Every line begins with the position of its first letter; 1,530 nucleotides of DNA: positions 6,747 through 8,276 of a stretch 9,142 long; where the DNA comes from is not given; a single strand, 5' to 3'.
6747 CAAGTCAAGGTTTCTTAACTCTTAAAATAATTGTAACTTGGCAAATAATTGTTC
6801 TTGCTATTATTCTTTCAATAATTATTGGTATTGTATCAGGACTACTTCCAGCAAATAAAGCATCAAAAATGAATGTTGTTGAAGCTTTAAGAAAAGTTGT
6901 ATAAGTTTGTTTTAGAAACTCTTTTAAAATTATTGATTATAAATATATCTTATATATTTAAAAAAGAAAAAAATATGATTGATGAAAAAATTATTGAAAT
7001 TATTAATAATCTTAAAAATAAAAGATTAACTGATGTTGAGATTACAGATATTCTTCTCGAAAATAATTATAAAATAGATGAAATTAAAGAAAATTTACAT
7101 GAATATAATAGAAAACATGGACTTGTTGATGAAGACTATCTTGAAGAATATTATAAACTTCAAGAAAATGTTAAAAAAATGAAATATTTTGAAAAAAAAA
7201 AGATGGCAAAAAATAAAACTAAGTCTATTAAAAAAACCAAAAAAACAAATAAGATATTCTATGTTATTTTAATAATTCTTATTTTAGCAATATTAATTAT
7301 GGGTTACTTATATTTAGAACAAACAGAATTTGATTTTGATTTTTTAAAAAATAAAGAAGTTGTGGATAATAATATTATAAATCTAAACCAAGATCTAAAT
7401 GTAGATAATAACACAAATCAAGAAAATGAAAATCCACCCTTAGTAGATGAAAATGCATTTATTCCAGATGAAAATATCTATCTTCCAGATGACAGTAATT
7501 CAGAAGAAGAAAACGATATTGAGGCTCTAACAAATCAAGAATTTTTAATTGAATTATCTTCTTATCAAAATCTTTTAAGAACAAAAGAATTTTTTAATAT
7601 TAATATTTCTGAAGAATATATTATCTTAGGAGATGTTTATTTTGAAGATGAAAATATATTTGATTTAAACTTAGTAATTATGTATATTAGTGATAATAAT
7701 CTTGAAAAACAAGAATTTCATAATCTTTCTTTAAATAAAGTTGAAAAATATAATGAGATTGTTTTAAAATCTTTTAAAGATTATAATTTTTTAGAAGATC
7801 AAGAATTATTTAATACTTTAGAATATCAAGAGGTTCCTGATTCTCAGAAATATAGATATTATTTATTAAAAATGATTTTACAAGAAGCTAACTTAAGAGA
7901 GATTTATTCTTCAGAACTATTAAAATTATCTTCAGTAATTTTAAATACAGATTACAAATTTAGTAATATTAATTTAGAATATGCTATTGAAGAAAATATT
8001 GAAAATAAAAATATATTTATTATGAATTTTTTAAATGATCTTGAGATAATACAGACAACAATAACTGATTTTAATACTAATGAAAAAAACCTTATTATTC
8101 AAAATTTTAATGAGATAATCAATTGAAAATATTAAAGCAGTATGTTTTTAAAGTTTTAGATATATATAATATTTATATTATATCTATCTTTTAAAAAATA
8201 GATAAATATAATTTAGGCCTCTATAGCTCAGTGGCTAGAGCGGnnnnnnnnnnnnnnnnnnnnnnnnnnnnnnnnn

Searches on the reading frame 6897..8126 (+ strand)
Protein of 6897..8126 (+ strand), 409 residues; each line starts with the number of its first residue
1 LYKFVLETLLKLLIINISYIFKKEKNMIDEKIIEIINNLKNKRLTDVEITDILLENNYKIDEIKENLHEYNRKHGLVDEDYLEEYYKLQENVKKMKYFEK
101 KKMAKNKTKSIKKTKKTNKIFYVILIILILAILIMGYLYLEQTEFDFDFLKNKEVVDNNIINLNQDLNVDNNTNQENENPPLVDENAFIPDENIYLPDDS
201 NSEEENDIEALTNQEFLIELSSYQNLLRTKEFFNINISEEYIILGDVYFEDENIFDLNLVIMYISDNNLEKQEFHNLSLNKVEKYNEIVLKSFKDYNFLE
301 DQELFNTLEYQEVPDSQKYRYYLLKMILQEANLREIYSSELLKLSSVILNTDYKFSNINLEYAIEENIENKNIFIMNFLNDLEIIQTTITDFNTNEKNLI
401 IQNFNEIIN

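Call 3: search_protein_families(library=pfam, proteins=[window:6897-8126:+], max_evalue=0.1)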
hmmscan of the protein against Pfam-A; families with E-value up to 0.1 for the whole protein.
window:6897-8126:+ (409 aa): 3 families
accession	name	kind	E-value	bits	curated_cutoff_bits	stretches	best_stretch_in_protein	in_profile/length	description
PF19554.4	DUF6077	-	0.013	14.8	27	1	95-143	87-134/354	Family of unknown function (DUF6077)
PF09889.16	DUF2116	-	0.026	14.9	26.8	1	109-136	30-57/59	Probable treble clef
PF11779.13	SPT_ssu-like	-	0.081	13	29.8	0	120-142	27-49/54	Small subunit of serine palmitoyltransferase-like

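Call 4: search_protein_families(library=ncbifam, proteins=[window:6897-8126:+], max_evalue=0.1)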
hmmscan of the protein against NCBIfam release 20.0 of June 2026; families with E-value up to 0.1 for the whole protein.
window:6897-8126:+ (409 aa): 1 family
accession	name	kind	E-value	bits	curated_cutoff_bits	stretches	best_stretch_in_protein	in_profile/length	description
TIGR01241.2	FtsH_fam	equivalog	0.088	11.5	600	0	15-138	11-124/598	ATP-dependent zinc metalloprotease FtsH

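Call 48: search_protein_families(library=pfam, proteins=[window:6975-8126:+], max_evalue=10)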
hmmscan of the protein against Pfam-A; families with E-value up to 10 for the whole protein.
window:6975-8126:+ (383 aa): 7 families
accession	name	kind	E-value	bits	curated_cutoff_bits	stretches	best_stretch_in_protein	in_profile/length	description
PF19554.4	DUF6077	-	0.012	14.9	27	1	69-117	87-134/354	Family of unknown function (DUF6077)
PF09889.16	DUF2116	-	0.031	14.7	26.8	1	83-110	30-57/59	Probable treble clef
PF11779.13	SPT_ssu-like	-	0.097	12.8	29.8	1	94-116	27-49/54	Small subunit of serine palmitoyltransferase-like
PF01292.26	Ni_hydr_CYTB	-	0.13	12.5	30.1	1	68-116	75-124/179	Prokaryotic cytochrome b561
PF14812.11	PBP1_TM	-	0.16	12.7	27.8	1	47-107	27-85/85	Transmembrane domain of transglycosylase PBP1 at N-terminal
PF06781.17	CrgA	-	0.21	12.2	24.8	1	72-117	13-60/89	Cell division protein CrgA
PF12575.13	Pox_EPC_I2-L1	-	0.29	11.8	23.4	1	83-114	35-69/72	Poxvirus entry protein complex L1 and I2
